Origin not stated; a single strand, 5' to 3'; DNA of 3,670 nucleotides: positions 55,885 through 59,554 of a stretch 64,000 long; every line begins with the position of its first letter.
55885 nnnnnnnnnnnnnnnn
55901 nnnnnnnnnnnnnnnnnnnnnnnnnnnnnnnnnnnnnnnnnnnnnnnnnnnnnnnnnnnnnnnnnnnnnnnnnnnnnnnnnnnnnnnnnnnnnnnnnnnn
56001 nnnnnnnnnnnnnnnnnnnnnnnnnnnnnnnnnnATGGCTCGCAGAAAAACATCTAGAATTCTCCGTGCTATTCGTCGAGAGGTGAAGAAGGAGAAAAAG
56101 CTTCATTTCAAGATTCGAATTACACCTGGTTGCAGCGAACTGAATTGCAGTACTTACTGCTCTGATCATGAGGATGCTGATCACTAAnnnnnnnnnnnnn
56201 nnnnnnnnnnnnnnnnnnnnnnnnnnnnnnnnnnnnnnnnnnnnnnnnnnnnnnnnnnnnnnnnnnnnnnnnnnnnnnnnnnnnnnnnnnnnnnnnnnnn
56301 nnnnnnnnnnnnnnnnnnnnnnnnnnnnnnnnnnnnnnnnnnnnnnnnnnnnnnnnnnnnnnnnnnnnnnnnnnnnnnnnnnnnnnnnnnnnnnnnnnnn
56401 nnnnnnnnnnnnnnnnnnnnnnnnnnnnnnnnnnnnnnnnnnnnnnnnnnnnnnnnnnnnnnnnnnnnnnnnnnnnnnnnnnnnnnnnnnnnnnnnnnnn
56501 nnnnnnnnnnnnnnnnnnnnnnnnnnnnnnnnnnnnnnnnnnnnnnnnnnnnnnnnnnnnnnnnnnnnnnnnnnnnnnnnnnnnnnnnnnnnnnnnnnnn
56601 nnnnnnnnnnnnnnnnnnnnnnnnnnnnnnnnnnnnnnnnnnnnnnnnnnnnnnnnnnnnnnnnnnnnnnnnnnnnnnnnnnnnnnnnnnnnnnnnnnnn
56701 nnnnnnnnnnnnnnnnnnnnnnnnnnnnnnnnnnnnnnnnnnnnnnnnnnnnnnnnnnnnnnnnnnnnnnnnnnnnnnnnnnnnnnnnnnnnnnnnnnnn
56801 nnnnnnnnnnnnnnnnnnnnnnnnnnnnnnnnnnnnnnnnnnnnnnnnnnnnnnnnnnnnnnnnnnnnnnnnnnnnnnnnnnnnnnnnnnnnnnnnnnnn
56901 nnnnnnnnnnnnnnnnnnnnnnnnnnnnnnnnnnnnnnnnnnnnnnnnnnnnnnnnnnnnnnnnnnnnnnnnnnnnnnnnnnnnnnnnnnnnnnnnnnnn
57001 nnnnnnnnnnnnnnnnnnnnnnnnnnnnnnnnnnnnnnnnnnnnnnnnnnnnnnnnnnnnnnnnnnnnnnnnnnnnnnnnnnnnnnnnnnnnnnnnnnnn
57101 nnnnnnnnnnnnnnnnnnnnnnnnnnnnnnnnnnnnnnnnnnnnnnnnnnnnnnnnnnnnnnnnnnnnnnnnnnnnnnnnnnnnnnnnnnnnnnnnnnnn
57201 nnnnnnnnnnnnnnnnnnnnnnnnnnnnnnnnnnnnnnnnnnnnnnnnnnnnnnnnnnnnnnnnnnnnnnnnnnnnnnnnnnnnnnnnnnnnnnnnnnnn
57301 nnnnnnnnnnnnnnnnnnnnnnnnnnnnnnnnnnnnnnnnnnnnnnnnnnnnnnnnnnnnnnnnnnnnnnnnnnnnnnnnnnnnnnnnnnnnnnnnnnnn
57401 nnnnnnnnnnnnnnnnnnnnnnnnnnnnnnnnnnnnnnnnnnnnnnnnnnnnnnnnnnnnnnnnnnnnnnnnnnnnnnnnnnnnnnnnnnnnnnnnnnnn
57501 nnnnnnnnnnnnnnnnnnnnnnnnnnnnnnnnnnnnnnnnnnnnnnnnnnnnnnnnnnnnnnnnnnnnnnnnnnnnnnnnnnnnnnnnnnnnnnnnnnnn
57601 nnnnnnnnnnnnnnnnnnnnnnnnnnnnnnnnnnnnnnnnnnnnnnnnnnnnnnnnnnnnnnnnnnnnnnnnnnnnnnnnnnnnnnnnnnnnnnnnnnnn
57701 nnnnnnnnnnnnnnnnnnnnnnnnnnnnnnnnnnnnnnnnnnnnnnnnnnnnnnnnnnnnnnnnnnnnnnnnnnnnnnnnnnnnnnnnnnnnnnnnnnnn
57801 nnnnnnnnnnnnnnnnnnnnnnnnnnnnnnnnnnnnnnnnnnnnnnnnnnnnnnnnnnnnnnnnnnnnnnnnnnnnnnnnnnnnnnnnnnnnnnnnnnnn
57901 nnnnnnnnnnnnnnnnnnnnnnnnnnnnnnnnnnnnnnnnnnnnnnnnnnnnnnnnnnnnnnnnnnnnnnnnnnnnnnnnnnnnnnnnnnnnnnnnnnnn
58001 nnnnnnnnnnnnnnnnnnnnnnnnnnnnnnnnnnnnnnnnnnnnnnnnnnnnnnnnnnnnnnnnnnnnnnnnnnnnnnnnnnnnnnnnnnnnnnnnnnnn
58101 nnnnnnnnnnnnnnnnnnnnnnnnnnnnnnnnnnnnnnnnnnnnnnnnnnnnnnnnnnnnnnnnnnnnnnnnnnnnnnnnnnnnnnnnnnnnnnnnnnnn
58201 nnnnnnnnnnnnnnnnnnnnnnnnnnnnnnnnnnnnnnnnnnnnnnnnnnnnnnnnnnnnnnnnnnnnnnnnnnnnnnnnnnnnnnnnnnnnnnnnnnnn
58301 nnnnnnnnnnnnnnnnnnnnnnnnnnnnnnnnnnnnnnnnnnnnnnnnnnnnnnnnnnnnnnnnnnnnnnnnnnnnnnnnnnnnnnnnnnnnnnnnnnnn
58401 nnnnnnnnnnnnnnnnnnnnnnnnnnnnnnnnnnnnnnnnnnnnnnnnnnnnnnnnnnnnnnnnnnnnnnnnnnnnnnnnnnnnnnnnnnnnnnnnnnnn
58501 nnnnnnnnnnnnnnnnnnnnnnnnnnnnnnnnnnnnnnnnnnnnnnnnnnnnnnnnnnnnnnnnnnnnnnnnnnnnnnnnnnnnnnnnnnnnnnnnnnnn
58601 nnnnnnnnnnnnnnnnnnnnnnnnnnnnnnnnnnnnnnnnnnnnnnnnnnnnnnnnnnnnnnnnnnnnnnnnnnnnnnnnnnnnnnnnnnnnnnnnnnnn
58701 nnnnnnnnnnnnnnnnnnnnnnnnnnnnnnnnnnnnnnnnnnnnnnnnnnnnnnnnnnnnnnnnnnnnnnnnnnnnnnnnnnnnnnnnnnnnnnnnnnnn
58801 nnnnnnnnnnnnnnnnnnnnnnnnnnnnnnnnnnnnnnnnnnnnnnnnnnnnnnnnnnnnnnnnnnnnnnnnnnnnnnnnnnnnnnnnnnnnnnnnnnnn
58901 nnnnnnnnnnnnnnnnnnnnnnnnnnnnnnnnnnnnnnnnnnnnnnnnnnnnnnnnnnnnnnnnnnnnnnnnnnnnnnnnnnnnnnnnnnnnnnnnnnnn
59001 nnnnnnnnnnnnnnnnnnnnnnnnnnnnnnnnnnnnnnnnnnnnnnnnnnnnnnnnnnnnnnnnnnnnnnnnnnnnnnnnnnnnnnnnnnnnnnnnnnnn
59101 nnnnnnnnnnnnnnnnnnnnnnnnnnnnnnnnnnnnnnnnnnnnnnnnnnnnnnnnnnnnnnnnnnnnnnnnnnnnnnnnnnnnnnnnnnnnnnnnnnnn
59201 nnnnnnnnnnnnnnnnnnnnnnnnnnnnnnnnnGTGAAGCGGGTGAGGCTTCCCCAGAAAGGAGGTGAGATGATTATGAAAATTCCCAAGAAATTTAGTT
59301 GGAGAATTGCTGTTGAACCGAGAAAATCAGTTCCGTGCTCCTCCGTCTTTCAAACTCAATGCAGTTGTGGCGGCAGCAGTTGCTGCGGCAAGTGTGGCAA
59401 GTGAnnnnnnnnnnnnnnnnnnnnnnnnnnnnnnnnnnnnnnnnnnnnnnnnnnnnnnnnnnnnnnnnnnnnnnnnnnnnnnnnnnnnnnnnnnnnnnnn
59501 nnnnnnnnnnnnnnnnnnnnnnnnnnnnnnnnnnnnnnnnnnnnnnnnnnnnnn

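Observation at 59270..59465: Second, unrelated Cys-rich peptide B with its own terminator, not adjacent to a maturase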

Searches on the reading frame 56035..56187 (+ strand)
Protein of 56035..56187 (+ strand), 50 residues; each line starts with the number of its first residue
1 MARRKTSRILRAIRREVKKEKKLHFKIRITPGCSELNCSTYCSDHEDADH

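Call 10: search_protein_families(library=pfam, proteins=[window:56035-56187:+], max_evalue=0.1)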
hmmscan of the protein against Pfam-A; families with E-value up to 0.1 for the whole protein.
window:56035-56187:+ (50 aa): 1 family
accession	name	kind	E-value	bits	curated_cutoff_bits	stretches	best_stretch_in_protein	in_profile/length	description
PF21605.3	CRLF2-like_D2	-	0.088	13.3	27.3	1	16-48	56-88/94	Cytokine receptor-like factor 2-like, D2 domain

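Call 11: search_protein_families(library=ncbifam, proteins=[window:56035-56187:+], max_evalue=0.1)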
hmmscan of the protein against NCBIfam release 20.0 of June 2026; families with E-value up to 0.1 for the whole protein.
window:56035-56187:+ (50 aa): 0 families

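Call 36: find_encoding_contigs(protein=window:56035-56184:+, flank=6000)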
Protein seq(50 aa) (50 aa): 2 contigs read that carry it; 1 place shown.
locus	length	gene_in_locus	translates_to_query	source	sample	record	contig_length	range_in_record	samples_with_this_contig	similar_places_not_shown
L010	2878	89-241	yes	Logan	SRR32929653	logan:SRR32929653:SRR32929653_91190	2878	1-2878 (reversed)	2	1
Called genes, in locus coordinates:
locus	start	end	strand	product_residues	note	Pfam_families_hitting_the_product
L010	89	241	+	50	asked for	-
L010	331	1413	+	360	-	PF04055:Radical_SAM, PF13186:SPASM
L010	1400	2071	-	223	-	PF03848:TehB, PF13489:Methyltransf_23, PF02353:CMAS (weak), PF05175:MTS (weak), PF08241:Methyltransf_11, PF08242:Methyltransf_12 (weak), PF13649:Methyltransf_25, PF13847:Methyltransf_31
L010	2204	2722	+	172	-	PF04473:DUF553 (weak), PF01841:Transglut_core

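Call 65: search_protein_families(library=ncbifam, proteins=[window:56035-56184:+], max_evalue=10)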
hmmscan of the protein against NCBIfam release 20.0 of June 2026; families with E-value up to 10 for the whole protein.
seq(50 aa): 1 family
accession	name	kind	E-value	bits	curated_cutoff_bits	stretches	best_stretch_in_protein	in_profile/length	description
NF033185.1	B3_Acin_new2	exception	0.19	10.9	625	1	5-43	147-182/285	putative subclass B3 metallo-beta-lactamase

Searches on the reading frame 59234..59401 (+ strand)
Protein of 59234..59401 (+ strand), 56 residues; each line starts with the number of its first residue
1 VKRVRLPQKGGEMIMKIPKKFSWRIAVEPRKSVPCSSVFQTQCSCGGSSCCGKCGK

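Call 37: find_related_loci(query=window:59234-59401:+, collection=metagenome_contigs, flank=6000)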
Query seq(56 aa) (56 aa) in metagenome_contigs; peptide patterns used: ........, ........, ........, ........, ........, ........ (x = any residue, [..] = any of these).
366 stretches matched a pattern, but none encodes a relative of the query by tblastn (E <= 1e-3).

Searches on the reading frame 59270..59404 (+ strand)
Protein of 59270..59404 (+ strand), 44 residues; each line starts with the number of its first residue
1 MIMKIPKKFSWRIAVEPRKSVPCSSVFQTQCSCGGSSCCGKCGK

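Call 10: search_protein_families(library=pfam, proteins=[window:59270-59404:+], max_evalue=0.1)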
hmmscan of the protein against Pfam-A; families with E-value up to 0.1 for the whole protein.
window:59270-59404:+ (44 aa): 0 families

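Call 11: search_protein_families(library=ncbifam, proteins=[window:59270-59404:+], max_evalue=0.1)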
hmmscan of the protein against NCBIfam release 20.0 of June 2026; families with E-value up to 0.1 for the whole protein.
window:59270-59404:+ (44 aa): 0 families

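Call 14: find_homologous_proteins(query=window:59270-59401:+, max_evalue=10)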
Query seq(44 aa): no candidate shares three 5-residue words with the query. No homologue found.

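Call 59: find_homologous_proteins(query=A7, max_evalue=10)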
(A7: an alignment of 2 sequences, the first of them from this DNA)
Query A7 (2 sequences) (44 aa, profile of the alignment): 1 proteins with E <= 10 among 1 candidates.
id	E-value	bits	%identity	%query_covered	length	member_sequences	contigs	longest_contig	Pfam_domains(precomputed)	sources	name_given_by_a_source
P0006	3.9e-3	35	69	36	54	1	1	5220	-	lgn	-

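Call 61: find_encoding_contigs(protein=P0006, flank=6000)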
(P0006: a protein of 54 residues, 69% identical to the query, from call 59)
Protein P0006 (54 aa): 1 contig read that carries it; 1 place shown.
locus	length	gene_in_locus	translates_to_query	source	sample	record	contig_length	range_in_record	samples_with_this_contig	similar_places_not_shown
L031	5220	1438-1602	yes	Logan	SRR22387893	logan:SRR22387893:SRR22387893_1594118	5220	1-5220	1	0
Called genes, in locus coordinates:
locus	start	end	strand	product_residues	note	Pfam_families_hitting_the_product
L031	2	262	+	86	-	?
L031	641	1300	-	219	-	PF10026:DUF2268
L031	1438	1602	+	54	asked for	-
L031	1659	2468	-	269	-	PF10026:DUF2268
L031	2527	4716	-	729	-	PF00881:Nitroreductase, PF02624:YcaO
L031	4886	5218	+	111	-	?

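Call 65: search_protein_families(library=ncbifam, proteins=[L031:2527-4716:-, window:59276-59401:+, P0006], max_evalue=10)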
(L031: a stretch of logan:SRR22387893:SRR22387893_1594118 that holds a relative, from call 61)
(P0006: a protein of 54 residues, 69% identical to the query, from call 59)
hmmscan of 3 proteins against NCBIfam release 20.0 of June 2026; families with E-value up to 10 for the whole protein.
L031:2527-4716:- (729 aa): 8 families
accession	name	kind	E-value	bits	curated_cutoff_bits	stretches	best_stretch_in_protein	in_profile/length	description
TIGR03604.1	TOMM_cyclo_SagD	subfamily_domain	3.1e-47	161.3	219.25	1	376-729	9-377/377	thiazole/oxazole-forming peptide maturase, SagD family component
TIGR03605.1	antibiot_sagB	domain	1.3e-17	63.8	78.4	1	157-320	3-171/173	SagB family peptide dehydrogenase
TIGR03266.1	methan_mark_1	equivalog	4.9e-12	45.5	365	1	430-592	107-274/376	YcaO-related McrA-glycine thioamidation protein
TIGR00702.1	TIGR00702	domain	2.3e-09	36.8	75.65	1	435-586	113-268/377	YcaO-type kinase domain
TIGR04511.1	SagB_rel_DH_2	exception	8e-09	35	240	1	128-330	165-376/380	putative peptide maturation dehydrogenase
NF008033.1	PRK10765.1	equivalog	0.023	14.1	223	1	271-330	106-167/240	oxygen-insensitive NADPH nitroreductase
TIGR04040.1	glycyl_YjjI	hypoth_equivalog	0.1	11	498.3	1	81-141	57-117/497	YjjI family glycine radical enzyme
TIGR00122.1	birA_repr_reg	equivalog_domain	0.17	11.8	70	1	522-548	29-55/69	biotin operon repressor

seq(42 aa): 0 families

P0006 (54 aa): 0 families

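Call 66: search_protein_representatives(protein=window:59270-59404:+)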
Query: 44 residues. Proteins with E-value up to 0.001 (for the whole library): 5; up to 1e-10: 0; up to 1e-30: 0. The best 5 are listed.
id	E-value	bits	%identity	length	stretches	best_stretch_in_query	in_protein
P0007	3.4e-07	45.6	62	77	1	4-42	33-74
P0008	3.5e-06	42.5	34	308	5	9-41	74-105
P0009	2.6e-05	39.8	54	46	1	3-43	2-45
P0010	1.5e-04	37.5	55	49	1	3-43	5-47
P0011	2.1e-04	37.0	54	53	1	4-44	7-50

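Call 68: find_encoding_contigs(protein=P0007, flank=6000, max_places=3)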
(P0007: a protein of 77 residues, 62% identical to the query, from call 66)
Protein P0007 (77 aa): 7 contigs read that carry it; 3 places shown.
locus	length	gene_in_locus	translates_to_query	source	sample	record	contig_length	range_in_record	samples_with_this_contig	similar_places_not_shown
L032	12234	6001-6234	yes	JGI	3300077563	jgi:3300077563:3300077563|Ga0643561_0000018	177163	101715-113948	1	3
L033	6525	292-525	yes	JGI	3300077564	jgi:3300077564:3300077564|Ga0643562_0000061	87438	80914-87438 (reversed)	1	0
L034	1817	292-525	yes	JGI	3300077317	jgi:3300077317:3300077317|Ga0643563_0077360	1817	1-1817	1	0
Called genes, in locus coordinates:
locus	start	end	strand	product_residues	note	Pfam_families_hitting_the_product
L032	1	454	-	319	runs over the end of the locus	PF00389:2-Hacid_dh, PF07991:KARI_N (faint), PF02826:2-Hacid_dh_C, PF03446:NAD_binding_2 (faint)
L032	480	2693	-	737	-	PF16927:HisKA_7TM, PF13185:GAF_2 (weak), PF13492:GAF_3, PF00512:HisKA, PF02518:HATPase_c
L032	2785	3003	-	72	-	-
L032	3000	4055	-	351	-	PF01488:Shikimate_DH (weak)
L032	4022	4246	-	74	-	-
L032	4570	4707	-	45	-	-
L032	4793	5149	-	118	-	PF03848:TehB, PF13489:Methyltransf_23 (weak), PF05175:MTS (weak), PF13847:Methyltransf_31 (weak), PF08241:Methyltransf_11, PF13649:Methyltransf_25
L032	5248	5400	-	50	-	-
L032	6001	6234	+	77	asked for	-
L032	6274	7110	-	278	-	PF10026:DUF2268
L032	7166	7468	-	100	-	-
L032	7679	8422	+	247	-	-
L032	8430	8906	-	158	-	-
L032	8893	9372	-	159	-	-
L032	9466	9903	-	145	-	PF11969:DcpS_C, PF01230:HIT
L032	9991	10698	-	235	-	PF02568:ThiI (weak), PF03054:tRNA_Me_trans (weak), PF06508:QueC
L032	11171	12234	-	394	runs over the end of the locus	PF00579:tRNA-synt_1b, PF22421:SYY_C-terminal, PF01479:S4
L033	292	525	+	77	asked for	-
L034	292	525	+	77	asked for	-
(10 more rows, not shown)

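Call 69: find_encoding_contigs(protein=P0009, flank=6000, max_places=3)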
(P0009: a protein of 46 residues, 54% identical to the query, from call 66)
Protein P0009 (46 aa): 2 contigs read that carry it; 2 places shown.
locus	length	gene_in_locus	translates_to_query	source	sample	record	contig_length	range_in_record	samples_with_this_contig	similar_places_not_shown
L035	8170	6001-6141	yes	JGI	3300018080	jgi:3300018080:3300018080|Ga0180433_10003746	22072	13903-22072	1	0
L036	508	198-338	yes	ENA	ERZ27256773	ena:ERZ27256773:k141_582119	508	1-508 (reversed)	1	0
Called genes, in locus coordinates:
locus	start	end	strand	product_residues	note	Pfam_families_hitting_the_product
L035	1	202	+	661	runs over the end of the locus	PF22745:Nlig-Ia, PF01653:DNA_ligase_aden, PF03120:OB_DNA_ligase, PF03119:DNA_ligase_ZBD (faint), PF12826:HHH_2, PF14520:HHH_5 (weak), PF00533:BRCT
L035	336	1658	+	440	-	PF04055:Radical_SAM, PF13186:SPASM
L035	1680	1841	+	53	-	-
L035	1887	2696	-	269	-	-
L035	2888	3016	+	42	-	-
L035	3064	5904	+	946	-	PF00133:tRNA-synt_1, PF09334:tRNA-synt_1g (weak), PF08264:Anticodon_1, PF19302:DUF5915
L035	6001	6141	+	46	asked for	-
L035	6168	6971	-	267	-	PF10026:DUF2268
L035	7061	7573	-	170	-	-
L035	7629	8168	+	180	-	?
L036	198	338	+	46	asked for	-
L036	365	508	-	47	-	?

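Call 70: find_encoding_contigs(protein=P0010, flank=6000, max_places=3)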
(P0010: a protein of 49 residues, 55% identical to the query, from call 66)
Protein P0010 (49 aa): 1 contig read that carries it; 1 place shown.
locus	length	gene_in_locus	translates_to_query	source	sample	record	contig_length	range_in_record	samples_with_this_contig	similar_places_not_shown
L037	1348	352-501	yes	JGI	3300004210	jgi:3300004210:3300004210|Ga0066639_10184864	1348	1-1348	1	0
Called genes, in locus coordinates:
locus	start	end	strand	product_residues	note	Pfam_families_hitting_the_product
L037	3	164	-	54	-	?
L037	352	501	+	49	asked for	-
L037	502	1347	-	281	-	?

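Call 71: find_encoding_contigs(protein=P0011, flank=6000, max_places=3)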
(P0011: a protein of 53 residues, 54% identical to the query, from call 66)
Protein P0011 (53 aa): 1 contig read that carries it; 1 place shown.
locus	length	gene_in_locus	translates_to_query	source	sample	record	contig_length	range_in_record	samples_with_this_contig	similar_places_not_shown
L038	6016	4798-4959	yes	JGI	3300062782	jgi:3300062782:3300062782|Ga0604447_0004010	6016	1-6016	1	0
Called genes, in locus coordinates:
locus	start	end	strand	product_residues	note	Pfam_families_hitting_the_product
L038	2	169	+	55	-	?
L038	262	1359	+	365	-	PF13470:PIN_3 (weak), PF10130:PIN_2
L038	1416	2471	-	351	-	-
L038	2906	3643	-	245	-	PF14279:HNH_5 (faint)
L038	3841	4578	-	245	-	-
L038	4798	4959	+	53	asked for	-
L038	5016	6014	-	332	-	?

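Call 90: find_related_loci(query=A8, collection=viral_contigs, flank=5000)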
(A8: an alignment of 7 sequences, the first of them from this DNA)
Query A8 (42 aa) in viral_contigs; peptide patterns used: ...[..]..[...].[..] (x = any residue, [..] = any of these).
20 stretches matched a pattern, but none encodes a relative of the query by tblastn (E <= 1e-3).

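Call 93: search_protein_families(library=padloc, proteins=[window:59276-59401:+], max_evalue=0.1)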
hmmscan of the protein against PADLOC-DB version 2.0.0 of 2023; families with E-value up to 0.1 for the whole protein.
seq(42 aa): 0 families
